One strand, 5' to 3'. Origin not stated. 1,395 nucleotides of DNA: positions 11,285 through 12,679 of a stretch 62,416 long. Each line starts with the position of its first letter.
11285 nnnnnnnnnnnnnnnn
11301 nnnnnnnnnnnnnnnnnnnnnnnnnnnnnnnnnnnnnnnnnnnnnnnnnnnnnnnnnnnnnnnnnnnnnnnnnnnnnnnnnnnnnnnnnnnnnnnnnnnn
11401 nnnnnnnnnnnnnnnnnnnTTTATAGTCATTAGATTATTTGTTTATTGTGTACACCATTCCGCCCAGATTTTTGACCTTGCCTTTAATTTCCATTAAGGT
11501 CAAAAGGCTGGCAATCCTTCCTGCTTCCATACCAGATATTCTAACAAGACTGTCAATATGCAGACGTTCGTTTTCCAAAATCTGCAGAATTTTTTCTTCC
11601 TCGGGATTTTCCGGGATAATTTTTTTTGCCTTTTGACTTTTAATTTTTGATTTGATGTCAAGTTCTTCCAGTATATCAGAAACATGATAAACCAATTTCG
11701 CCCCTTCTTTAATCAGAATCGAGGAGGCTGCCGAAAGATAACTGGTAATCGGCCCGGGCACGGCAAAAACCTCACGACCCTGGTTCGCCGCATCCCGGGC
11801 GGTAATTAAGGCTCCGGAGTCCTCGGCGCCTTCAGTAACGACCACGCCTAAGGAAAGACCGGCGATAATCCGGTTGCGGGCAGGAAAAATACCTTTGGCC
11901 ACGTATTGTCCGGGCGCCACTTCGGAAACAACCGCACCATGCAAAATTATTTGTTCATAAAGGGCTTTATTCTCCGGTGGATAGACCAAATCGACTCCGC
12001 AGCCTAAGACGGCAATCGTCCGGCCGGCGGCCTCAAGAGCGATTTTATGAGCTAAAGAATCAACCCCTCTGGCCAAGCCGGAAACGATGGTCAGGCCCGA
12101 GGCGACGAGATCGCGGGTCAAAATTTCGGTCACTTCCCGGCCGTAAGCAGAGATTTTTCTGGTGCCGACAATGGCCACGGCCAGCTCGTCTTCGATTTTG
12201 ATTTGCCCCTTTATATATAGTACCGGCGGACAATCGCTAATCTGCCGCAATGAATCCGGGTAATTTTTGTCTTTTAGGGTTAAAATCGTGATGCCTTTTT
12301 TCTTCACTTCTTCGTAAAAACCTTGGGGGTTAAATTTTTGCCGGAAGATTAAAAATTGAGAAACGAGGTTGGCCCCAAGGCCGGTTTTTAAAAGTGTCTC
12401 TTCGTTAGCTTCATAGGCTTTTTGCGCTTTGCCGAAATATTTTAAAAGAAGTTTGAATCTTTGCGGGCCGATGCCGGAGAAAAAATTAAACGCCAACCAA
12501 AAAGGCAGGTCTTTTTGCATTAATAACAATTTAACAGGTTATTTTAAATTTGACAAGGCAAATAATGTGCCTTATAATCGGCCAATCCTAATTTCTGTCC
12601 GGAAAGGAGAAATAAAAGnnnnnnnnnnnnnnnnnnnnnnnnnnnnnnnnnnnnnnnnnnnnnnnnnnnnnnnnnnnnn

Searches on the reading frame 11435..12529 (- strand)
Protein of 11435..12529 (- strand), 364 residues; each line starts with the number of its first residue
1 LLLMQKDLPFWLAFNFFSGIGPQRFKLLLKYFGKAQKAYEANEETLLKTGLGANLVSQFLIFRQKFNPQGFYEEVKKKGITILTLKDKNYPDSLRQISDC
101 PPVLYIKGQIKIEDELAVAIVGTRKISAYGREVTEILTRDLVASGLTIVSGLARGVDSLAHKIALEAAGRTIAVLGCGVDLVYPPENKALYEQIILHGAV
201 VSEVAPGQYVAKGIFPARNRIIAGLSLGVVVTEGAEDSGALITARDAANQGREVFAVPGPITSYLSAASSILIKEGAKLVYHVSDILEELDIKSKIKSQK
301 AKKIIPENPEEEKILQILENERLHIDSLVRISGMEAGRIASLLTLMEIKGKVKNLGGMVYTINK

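Call 66: search_protein_families(library=pfam, proteins=[window:11435-12529:-], max_evalue=0.0001)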
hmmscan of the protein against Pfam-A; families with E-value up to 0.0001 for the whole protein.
window:11435-12529:- (364 aa): 2 families
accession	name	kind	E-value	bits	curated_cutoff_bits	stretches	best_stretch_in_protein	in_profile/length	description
PF02481.21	DNA_processg_A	-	4.6e-75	251.9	29.6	1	75-281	2-211/212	DNA recombination-mediator protein A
PF17782.7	DprA_WH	-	1.9e-11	44.3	22.9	1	301-357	4-60/61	DprA winged helix domain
